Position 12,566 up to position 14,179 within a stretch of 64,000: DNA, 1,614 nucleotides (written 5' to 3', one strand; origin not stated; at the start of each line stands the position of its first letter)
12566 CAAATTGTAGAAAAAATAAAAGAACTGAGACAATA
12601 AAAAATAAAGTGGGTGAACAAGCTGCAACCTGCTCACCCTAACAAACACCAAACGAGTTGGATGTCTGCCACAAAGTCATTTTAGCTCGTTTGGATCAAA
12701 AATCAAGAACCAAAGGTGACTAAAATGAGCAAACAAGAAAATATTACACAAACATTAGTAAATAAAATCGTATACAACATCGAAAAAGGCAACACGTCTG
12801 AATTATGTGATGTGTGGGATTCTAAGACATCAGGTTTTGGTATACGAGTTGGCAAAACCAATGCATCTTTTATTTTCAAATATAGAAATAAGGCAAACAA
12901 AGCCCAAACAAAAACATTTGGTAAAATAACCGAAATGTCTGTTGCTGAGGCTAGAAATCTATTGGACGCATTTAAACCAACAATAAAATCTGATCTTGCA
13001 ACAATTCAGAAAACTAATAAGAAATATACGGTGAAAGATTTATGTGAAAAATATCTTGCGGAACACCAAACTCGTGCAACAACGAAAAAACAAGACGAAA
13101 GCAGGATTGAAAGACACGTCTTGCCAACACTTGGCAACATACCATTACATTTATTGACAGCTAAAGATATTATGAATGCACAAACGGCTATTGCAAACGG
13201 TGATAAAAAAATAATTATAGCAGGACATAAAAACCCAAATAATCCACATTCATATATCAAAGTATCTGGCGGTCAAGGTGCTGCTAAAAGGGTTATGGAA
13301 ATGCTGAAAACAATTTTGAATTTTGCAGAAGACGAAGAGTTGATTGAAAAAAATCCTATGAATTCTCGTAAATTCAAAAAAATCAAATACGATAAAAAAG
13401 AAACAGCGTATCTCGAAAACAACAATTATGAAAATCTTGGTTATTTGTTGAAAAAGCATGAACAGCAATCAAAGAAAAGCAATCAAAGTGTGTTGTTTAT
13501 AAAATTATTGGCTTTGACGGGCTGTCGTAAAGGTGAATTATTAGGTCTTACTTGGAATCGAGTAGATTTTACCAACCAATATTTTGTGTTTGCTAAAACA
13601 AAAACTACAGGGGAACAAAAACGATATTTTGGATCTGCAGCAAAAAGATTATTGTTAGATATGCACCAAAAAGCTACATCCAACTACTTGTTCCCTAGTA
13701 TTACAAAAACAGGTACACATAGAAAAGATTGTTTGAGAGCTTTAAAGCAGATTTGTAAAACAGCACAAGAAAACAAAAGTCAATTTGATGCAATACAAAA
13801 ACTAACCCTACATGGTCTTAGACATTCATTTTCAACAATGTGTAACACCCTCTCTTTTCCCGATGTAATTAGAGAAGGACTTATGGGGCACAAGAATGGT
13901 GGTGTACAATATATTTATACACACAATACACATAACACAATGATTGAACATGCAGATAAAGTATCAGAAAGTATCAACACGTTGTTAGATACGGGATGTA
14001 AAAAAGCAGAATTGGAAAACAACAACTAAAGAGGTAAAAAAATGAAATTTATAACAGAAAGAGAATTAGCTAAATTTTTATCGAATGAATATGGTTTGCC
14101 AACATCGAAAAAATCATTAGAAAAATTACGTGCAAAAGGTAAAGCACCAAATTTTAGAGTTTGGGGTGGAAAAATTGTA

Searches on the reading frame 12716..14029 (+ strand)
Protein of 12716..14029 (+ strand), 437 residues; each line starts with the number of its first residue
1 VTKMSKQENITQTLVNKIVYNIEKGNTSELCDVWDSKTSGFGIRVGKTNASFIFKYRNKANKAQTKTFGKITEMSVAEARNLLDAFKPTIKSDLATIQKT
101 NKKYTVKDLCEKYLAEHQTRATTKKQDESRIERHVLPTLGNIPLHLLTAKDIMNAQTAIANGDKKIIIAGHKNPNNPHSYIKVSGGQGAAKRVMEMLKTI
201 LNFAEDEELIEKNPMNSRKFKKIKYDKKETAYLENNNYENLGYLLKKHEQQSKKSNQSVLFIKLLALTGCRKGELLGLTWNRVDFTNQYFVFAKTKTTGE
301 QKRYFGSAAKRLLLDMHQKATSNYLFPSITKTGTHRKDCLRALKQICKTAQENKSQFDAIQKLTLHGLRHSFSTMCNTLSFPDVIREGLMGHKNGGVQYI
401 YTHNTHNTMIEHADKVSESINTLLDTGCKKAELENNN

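Call 10: search_protein_families(library=pfam, proteins=[window:12716-14029:+], max_evalue=0.01)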
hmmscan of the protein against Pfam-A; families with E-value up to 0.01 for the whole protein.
window:12716-14029:+ (437 aa): 4 families
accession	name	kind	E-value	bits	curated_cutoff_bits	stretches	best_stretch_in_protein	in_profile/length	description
PF00589.27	Phage_integrase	-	2.5e-19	70.1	27.1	1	244-406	14-170/172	Phage integrase family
PF14659.12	Phage_int_SAM_3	-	1.2e-08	35.4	22.6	1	105-157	1-55/58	Phage integrase, N-terminal SAM-like domain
PF13356.12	Arm-DNA-bind_3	-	2e-07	31.5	27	1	32-91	16-71/83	Arm DNA-binding domain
PF22022.2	Phage_int_M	-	4.3e-06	27.3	27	1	109-159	4-57/96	Phage integrase central domain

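Call 13: find_encoding_contigs(protein=window:12716-14029:+, flank=10000, max_places=10)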
Protein window:12716-14029:+ (437 aa): no gene with exactly this product is on record in the collection.

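Call 16: find_related_loci(query=window:12716-14029:+, collection=genome_contigs, flank=10000)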
Query window:12716-14029:+ (437 aa) in genome_contigs; peptide patterns used: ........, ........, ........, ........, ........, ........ (x = any residue, [..] = any of these).
101 stretches matched a pattern; 2 encode a relative of the query (tblastn E <= 1e-3); 2 distinct loci.
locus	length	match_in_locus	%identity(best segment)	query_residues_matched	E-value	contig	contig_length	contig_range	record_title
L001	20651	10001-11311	100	1-437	0e+0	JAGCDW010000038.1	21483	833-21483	MAG: Alphaproteobacteria bacterium isolate RGIG9702 Yak_Omasum-2__c458623, whole genome shotgun sequence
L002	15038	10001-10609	24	187-394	1e-5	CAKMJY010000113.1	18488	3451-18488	uncultured Acholeplasmatales bacterium isolate OKU7 genome assembly, contig: MEGAHIT_co_assembly_000000030949, whole gen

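Call 32: find_homologous_proteins(query=window:12716-14029:+, max_evalue=1e-20)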
Query window:12716-14029:+ (437 aa): 96 proteins with E <= 1e-20 among 4165 candidates.
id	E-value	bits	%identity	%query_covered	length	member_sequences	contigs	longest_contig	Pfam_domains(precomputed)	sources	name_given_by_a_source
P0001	1.5e-268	908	93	99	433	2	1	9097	PF14659.13,PF22022.3,PF13356.13,PF00589.28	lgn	-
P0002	3.8e-202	690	72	99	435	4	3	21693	PF14659.13,PF13356.13,PF00589.28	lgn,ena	-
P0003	4.7e-197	673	70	99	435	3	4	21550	PF14659.13,PF13356.13,PF00589.28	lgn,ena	-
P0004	3.8e-196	670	70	99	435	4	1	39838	PF14659.13,PF13356.13,PF00589.28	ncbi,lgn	-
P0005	2.1e-167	575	63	99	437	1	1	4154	PF14659.13,PF00589.28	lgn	-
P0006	4.3e-157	541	60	98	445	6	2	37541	PF00589.28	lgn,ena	-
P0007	4.5e-156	538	60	99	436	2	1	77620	PF14659.13,PF22022.3,PF13356.13,PF00589.28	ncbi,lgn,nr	ncbi:MAG: tyrosine-type recombinase/integrase [Alphaproteobacteria bacterium]|nr:tyrosine-type recom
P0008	2.1e-155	536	58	99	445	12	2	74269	PF14659.13,PF13356.13,PF00589.28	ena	-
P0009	6.2e-153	528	60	99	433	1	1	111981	PF14659.13,PF22022.3,PF13356.13,PF00589.28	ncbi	-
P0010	1.5e-152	526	59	100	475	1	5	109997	PF14659.13,PF00589.28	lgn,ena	-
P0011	1.6e-152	526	60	99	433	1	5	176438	PF14659.13,PF13356.13,PF00589.28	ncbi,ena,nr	ncbi:MAG: tyrosine-type recombinase/integrase [Alphaproteobacteria bacterium]|nr:tyrosine-type recom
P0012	1.8e-151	523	59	99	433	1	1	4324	PF14659.13,PF13356.13,PF00589.28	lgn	-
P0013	3.0e-150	519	58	99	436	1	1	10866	PF14659.13,PF22022.3,PF13356.13,PF00589.28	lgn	-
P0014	1.7e-148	513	58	99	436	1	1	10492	PF14659.13,PF22022.3,PF13356.13,PF00589.28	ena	-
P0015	1.5e-147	510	58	99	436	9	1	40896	PF14659.13,PF22022.3,PF13356.13,PF00589.28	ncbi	-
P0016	3.7e-147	509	58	99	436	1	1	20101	PF14659.13,PF22022.3,PF13356.13,PF00589.28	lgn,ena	-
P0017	4.1e-147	509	58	99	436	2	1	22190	PF14659.13,PF13356.13,PF00589.28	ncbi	-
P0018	4.6e-147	508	60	98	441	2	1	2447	PF13356.13,PF00589.28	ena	-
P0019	5.8e-147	508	56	98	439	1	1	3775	PF13356.13,PF00589.28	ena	-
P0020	3.1e-145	502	57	99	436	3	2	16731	PF14659.13,PF22022.3,PF13356.13,PF00589.28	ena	-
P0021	6.1e-54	202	34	96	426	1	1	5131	PF22022.3,PF13356.13,PF00589.28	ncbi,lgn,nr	ncbi:MAG: site-specific tyrosine recombinase XerC [Alphaproteobacteria bacterium ADurb.Bin438]|nr:MA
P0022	1.2e-37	148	30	96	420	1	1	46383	PF14659.13,PF22022.3,PF13356.13,PF00589.28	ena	-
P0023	6.2e-37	146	31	90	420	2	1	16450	PF22022.3,PF13356.13,PF00589.28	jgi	jgi:integrase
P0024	1.0e-36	145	30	92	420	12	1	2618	PF13356.13,PF00589.28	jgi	jgi:integrase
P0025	1.0e-36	145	31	89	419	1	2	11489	PF22022.3,PF13356.13,PF00589.28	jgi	jgi:integrase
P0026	1.3e-36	145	30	93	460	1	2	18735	PF14659.13,PF22022.3,PF13356.13,PF00589.28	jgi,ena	jgi:integrase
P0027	1.6e-36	144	30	91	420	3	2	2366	PF14659.13,PF22022.3,PF13356.13,PF00589.28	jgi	jgi:integrase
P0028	2.5e-36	144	30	89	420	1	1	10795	PF22022.3,PF13356.13,PF00589.28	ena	-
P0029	2.7e-36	144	32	90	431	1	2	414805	PF22022.3,PF13356.13,PF00589.28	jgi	jgi:integrase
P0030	3.5e-36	143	30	93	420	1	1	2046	PF14659.13,PF22022.3,PF13356.13,PF00589.28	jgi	jgi:integrase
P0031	3.8e-36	143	30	89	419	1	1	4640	PF22022.3,PF13356.13,PF00589.28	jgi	jgi:integrase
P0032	3.8e-36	143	30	93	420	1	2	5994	PF14659.13,PF22022.3,PF13356.13,PF00589.28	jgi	jgi:integrase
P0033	6.0e-36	143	32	85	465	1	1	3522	PF14659.13,PF22022.3,PF13356.13,PF00589.28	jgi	jgi:integrase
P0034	7.2e-36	142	29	90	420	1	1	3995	PF22022.3,PF13356.13,PF00589.28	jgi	jgi:integrase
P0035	7.6e-36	142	30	89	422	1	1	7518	PF14659.13,PF22022.3,PF13356.13,PF00589.28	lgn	-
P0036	1.2e-35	141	30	89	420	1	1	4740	PF22022.3,PF13356.13,PF00589.28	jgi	jgi:integrase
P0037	1.3e-35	141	31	90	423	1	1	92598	PF14659.13,PF22022.3,PF13356.13,PF00589.28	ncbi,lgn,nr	ncbi:MAG: integrase [Alphaproteobacteria bacterium]|nr:integrase [Alphaproteobacteria bacterium]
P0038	1.4e-35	141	31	92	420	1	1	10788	PF14659.13,PF22022.3,PF13356.13,PF00589.28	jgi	jgi:integrase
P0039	1.7e-35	141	30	90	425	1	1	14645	PF22022.3,PF13356.13,PF00589.28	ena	-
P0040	2.1e-35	141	30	92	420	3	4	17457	PF14659.13,PF22022.3,PF13356.13,PF00589.28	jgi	jgi:integrase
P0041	2.2e-35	141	29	90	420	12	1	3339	PF14659.13,PF22022.3,PF13356.13,PF00589.28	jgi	jgi:integrase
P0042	2.4e-35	141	29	92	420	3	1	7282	PF22022.3,PF13356.13,PF00589.28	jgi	jgi:integrase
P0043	2.8e-35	140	31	92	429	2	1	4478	PF14659.13,PF22022.3,PF13356.13,PF00589.28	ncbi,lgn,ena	-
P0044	3.2e-35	140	28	92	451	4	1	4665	PF22022.3,PF13356.13,PF00589.28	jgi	jgi:integrase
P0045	5.3e-35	139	29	96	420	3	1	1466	PF22022.3,PF13356.13,PF00589.28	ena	-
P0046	1.1e-34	138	30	89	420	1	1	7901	PF14659.13,PF22022.3,PF13356.13,PF00589.28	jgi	jgi:integrase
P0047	1.3e-34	138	28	92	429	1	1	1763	PF14659.13,PF22022.3,PF13356.13,PF00589.28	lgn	-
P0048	1.4e-34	138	32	90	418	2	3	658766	PF13356.13,PF00589.28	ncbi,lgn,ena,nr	ncbi:MAG: integrase [Proteobacteria bacterium SG_bin9]|nr:MAG: integrase [Proteobacteria bacterium S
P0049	2.1e-34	137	30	89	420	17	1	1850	PF22022.3,PF13356.13,PF00589.28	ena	-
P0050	1.2e-33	135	30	92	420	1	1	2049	PF14659.13,PF22022.3,PF13356.13,PF00589.28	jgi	jgi:integrase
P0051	1.3e-33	135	30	94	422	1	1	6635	PF22022.3,PF13356.13,PF00589.28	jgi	jgi:integrase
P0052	1.8e-33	134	30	89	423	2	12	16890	PF22022.3,PF13356.13,PF00589.28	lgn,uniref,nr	uniref:tyrosine-type recombinase/integrase n=1 Tax=Bradyrhizobium sp. (strain ORS 278) TaxID=114615 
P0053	2.4e-33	134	31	94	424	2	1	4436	PF22022.3,PF13356.13,PF00589.28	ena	-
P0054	2.9e-33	134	30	92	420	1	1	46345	PF14659.13,PF22022.3,PF13356.13,PF00589.28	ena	-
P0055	3.3e-33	134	29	92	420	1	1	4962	PF14659.13,PF22022.3,PF13356.13,PF00589.28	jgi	jgi:integrase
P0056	4.3e-33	133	29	90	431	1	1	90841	PF22022.3,PF13356.13,PF00589.28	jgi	-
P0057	8.5e-33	132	29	90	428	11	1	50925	PF14659.13,PF13356.13,PF00589.28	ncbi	-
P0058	1.1e-32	132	29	89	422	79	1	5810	PF14659.13,PF22022.3,PF13356.13,PF00589.28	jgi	jgi:integrase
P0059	1.5e-32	131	31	90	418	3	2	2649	PF14659.13,PF22022.3,PF13356.13,PF00589.28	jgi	jgi:integrase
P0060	1.8e-32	131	30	89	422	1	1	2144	PF14659.13,PF22022.3,PF13356.13,PF00589.28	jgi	jgi:integrase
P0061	1.0e-31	129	29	90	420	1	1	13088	PF22022.3,PF13356.13,PF00589.28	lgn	-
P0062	1.1e-31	128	29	89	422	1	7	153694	PF14659.13,PF22022.3,PF13356.13,PF00589.28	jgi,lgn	jgi:integrase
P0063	2.8e-31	127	30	90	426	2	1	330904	PF22022.3,PF13356.13,PF00589.28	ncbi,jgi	jgi:integrase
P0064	8.7e-31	126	30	92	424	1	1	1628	PF22022.3,PF13356.13,PF00589.28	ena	-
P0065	9.9e-31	125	28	90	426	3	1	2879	PF14659.13,PF13356.13,PF00589.28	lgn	-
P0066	1.3e-30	125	29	89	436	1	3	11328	PF14659.13,PF22022.3,PF13356.13,PF00589.28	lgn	-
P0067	2.0e-30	124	29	91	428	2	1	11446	PF22022.3,PF13356.13,PF00589.28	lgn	-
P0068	2.4e-30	124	28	94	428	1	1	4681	PF14659.13,PF22022.3,PF13356.13,PF00589.28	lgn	-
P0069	2.9e-30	124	29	85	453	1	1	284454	PF14659.13,PF22022.3,PF13356.13,PF00589.28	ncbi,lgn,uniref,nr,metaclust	ncbi:integrase arm-type DNA-binding domain-containing protein [Mesorhizobium sp. WSM2561]|uniref:tyr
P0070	8.3e-30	122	27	89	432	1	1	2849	PF22022.3,PF13356.13,PF00589.28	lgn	-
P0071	1.2e-29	122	30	89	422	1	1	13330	PF13356.13,PF00589.28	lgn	-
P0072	1.7e-29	121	29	90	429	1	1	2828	PF14659.13,PF22022.3,PF13356.13,PF00589.28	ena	-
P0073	1.7e-29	121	30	90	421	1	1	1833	PF13356.13,PF00589.28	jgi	jgi:integrase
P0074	2.4e-29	121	30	88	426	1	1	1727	PF22022.3,PF13356.13,PF00589.28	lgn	-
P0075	2.6e-29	121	30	90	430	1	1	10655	PF14659.13,PF22022.3,PF13356.13,PF00589.28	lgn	-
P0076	3.7e-29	120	29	94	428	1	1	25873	PF14659.13,PF22022.3,PF13356.13,PF00589.28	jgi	jgi:integrase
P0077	4.9e-29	120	28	89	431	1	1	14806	PF13356.13,PF00589.28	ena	-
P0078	5.0e-29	120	31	76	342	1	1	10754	PF14659.13,PF22022.3,PF00589.28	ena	-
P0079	1.3e-28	118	30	89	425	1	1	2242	PF22022.3,PF13356.13,PF00589.28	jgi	jgi:integrase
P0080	1.4e-28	118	29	92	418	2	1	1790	PF13356.13,PF00589.28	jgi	-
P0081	7.7e-28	116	31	73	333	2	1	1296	PF14659.13,PF22022.3,PF00589.28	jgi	jgi:integrase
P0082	1.7e-27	115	29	91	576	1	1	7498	PF22022.3,PF13356.13,PF00589.28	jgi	jgi:integrase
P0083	2.1e-27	114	26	94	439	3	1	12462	PF14659.13,PF13356.13,PF00589.28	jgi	-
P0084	2.7e-27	114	27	90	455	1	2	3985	PF22022.3,PF13356.13,PF00589.28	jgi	jgi:integrase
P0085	6.0e-27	113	29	93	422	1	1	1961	PF14659.13,PF22022.3,PF13356.13,PF00589.28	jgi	jgi:integrase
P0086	2.3e-26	111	27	90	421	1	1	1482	PF13356.13,PF00589.28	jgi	jgi:integrase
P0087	2.9e-26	111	28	90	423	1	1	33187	PF14659.13,PF22022.3,PF13356.13,PF00589.28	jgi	jgi:integrase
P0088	7.3e-26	109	29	92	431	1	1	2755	PF13356.13,PF00589.28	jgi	jgi:integrase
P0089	3.2e-25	107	27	89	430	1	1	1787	PF22022.3,PF13356.13,PF00589.28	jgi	jgi:integrase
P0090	5.7e-25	106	26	87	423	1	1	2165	PF13356.13,PF00589.28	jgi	jgi:integrase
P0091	2.9e-24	104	26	97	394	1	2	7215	PF14659.13,PF13356.13,PF00589.28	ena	-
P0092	4.9e-23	100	29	82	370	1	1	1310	PF22022.3,PF13356.13,PF00589.28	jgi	-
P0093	7.3e-23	99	27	78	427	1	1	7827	PF13356.13,PF00589.28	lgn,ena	-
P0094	8.4e-23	99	33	57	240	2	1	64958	PF00589.28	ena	-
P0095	1.1e-22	99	28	80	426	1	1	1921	PF13356.13,PF00589.28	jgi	jgi:integrase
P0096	2.4e-22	98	27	88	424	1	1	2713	PF13356.13,PF00589.28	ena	-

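Call 33: find_encoding_contigs(protein=P0001, flank=10000, max_places=4)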
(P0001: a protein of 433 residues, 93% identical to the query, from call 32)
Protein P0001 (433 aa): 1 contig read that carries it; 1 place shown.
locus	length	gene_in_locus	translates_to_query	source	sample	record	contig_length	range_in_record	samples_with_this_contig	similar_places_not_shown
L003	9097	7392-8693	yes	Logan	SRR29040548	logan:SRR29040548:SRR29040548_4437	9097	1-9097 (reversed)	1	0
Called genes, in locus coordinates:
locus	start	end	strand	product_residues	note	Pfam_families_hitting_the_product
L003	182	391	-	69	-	-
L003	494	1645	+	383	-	PF20731:RE_NgoFVII_C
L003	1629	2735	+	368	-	PF00145:DNA_methylase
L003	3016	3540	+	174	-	PF13091:PLDc_2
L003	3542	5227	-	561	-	PF01555:N6_N4_Mtase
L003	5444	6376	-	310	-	-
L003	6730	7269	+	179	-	-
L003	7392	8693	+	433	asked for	PF13356:Arm-DNA-bind_3 (weak), PF14659:Phage_int_SAM_3, PF22022:Phage_int_M (faint), PF00589:Phage_integrase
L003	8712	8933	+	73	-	-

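Call 34: find_encoding_contigs(protein=P0004, flank=10000, max_places=3)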
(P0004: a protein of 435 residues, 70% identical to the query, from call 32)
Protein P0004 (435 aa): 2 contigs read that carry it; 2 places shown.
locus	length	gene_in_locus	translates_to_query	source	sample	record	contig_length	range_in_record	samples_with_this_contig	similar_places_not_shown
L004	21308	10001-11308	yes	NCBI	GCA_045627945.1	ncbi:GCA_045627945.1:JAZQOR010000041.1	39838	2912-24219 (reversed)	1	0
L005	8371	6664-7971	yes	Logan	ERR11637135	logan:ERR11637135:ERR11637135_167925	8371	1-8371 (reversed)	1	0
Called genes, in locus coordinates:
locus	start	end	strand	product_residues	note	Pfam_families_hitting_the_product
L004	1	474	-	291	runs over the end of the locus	PF00698:Acyl_transf_1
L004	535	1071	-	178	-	PF02677:QueH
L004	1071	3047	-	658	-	PF00133:tRNA-synt_1, PF09334:tRNA-synt_1g, PF19303:Anticodon_3, PF01588:tRNA_bind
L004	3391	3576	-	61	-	-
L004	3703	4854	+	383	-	PF20731:RE_NgoFVII_C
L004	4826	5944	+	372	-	PF00145:DNA_methylase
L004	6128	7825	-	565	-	PF01555:N6_N4_Mtase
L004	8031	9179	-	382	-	-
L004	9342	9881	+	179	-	-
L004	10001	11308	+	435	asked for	PF13356:Arm-DNA-bind_3, PF14659:Phage_int_SAM_3, PF00589:Phage_integrase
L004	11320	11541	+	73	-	-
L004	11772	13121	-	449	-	PF00289:Biotin_carb_N, PF02222:ATP-grasp, PF02786:CPSase_L_D2, PF07478:Dala_Dala_lig_C, PF02785:Biotin_carb_C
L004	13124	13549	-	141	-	PF00364:Biotin_lipoyl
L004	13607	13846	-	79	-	PF01809:YidD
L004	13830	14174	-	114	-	PF00825:Ribonuclease_P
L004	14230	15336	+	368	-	PF00022:Actin, PF06723:MreB_Mbl, PF00012:HSP70, PF14450:FtsA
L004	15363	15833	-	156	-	PF04386:SspB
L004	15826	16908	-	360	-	PF02463:SMC_N, PF13175:AAA_15, PF13476:AAA_23, PF13304:AAA_21 (weak)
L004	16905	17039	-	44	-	-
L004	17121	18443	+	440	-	PF02321:OEP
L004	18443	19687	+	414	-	PF00364:Biotin_lipoyl (faint), PF25917:BSH_RND, PF25973:BSH_CzcB, PF25984:BSH_YknX (faint), PF25876:HH_MFP_RND (weak), PF25893:HH_CzcB (weak), PF25954:Beta-barrel_RND_2, PF25990:Beta-barrel_YknX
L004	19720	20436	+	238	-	PF00005:ABC_tran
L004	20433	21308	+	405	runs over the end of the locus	PF12704:MacB_PCD, PF02687:FtsX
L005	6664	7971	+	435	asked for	PF13356:Arm-DNA-bind_3, PF14659:Phage_int_SAM_3, PF00589:Phage_integrase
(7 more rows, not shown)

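Call 35: find_encoding_contigs(protein=P0007, flank=10000, max_places=3)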
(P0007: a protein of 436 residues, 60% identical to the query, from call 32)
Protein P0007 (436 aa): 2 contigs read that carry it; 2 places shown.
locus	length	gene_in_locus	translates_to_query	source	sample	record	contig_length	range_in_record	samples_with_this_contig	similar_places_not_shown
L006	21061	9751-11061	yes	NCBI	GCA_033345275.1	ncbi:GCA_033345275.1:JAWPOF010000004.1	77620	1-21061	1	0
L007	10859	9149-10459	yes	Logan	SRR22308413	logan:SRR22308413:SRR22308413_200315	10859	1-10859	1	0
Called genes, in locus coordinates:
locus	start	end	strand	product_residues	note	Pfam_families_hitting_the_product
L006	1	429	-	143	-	PF00133:tRNA-synt_1, PF09334:tRNA-synt_1g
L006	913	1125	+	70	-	-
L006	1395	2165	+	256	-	-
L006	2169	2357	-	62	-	-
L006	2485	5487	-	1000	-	PF04313:HSDR_N, PF04851:ResIII, PF18766:SWI2_SNF2, PF22679:T1R_D3-like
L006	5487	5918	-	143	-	-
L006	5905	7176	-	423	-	PF01420:Methylase_S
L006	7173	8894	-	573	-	PF12161:HsdM_N, PF02384:N6_Mtase, PF07669:Eco57I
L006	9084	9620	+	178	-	-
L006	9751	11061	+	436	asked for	PF13356:Arm-DNA-bind_3 (weak), PF14659:Phage_int_SAM_3 (weak), PF22022:Phage_int_M (faint), PF00589:Phage_integrase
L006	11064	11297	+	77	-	-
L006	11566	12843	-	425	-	PF11638:DnaA_N (weak), PF00308:Bac_DnaA, PF00004:AAA, PF08299:Bac_DnaA_C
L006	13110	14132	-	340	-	PF02481:DNA_processg_A, PF17782:WHD_DprA (faint)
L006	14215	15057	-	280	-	-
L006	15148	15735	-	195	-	PF02660:G3P_acyltransf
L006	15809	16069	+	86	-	-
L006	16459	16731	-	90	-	PF00312:Ribosomal_S15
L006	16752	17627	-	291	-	PF01509:TruB_N, PF16198:TruB_C_2 (weak), PF09157:TruB-C_2 (weak)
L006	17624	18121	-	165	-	-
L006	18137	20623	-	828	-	PF01624:MutS_I, PF05188:MutS_II, PF05192:MutS_III, PF05190:MutS_IV, PF00488:MutS_V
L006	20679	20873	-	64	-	PF02609:Exonuc_VII_S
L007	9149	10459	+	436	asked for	PF13356:Arm-DNA-bind_3 (weak), PF14659:Phage_int_SAM_3 (weak), PF22022:Phage_int_M (faint), PF00589:Phage_integrase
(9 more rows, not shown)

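Call 51: find_encoding_contigs(protein=P0009, flank=10000, max_places=2)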
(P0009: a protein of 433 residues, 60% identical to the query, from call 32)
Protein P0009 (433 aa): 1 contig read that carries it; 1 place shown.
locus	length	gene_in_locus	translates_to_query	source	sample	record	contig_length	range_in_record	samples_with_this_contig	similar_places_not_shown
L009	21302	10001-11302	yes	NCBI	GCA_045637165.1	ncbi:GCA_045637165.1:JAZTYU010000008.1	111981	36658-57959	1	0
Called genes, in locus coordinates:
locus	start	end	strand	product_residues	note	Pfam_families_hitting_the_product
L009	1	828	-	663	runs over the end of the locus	PF00133:tRNA-synt_1, PF09334:tRNA-synt_1g, PF19303:Anticodon_3, PF01588:tRNA_bind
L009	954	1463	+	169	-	-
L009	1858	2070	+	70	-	-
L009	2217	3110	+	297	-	-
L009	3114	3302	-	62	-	-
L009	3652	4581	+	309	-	-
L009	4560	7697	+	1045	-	-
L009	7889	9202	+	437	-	PF13173:AAA_14, PF13635:DUF4143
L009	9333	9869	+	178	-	-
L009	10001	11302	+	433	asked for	PF13356:Arm-DNA-bind_3 (weak), PF14659:Phage_int_SAM_3 (weak), PF22022:Phage_int_M (faint), PF00589:Phage_integrase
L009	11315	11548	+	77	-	-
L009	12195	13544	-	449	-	PF00289:Biotin_carb_N, PF02222:ATP-grasp, PF02786:CPSase_L_D2, PF07478:Dala_Dala_lig_C, PF02785:Biotin_carb_C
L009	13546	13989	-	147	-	PF00364:Biotin_lipoyl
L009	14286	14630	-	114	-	PF00825:Ribonuclease_P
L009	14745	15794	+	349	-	PF06723:MreB_Mbl, PF00022:Actin, PF00012:HSP70, PF14450:FtsA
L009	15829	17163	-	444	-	PF00071:Ras (faint), PF00350:Dynamin_N (faint), PF01926:MMR_HSR1, PF02421:FeoB_N, PF01926:MMR_HSR1, PF02421:FeoB_N, PF00009:GTP_EFTU (weak), PF14714:KH_dom-like, +4 more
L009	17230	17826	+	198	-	-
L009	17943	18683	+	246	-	PF00005:ABC_tran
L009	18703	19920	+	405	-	PF12704:MacB_PCD, PF02687:FtsX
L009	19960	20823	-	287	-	PF01210:NAD_Gly3P_dh_N, PF07479:NAD_Gly3P_dh_C, PF20618:GPD_NAD_C_bact (weak)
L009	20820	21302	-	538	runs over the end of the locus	PF00515:TPR_1 (faint), PF07719:TPR_2 (faint), PF13181:TPR_8 (faint), PF13371:TPR_9 (faint), PF13424:TPR_12 (faint), PF13428:TPR_14 (faint), PF13414:TPR_11 (faint), PF09976:TPR_21 (weak)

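Call 52: find_encoding_contigs(protein=P0008, flank=10000, max_places=2)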
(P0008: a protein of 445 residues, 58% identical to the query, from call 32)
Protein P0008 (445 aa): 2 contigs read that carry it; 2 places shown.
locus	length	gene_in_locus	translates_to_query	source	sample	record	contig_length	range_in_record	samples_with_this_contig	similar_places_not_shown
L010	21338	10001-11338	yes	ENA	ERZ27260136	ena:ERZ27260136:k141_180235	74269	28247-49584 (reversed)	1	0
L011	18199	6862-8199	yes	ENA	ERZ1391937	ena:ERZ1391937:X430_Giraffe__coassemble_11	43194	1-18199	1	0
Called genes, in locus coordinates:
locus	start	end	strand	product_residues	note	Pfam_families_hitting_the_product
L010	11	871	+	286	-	-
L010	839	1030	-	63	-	PF12728:HTH_17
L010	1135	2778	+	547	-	PF01555:N6_N4_Mtase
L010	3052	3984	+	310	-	-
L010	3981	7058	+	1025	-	-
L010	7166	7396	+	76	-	-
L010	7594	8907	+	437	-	PF13173:AAA_14, PF13635:DUF4143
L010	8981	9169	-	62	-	-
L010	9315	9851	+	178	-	-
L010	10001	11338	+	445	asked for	PF13356:Arm-DNA-bind_3, PF14659:Phage_int_SAM_3, PF00589:Phage_integrase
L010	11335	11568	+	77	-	-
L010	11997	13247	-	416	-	PF00109:ketoacyl-synt, PF00108:Thiolase_N (faint), PF02801:Ketoacyl-synt_C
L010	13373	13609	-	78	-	PF14573:PP-binding_2 (weak), PF00550:PP-binding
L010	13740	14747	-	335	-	PF13356:Arm-DNA-bind_3 (weak), PF22022:Phage_int_M (weak)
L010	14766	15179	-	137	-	-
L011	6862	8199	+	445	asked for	PF13356:Arm-DNA-bind_3, PF14659:Phage_int_SAM_3, PF00589:Phage_integrase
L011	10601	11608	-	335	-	PF13356:Arm-DNA-bind_3 (weak), PF22022:Phage_int_M (weak)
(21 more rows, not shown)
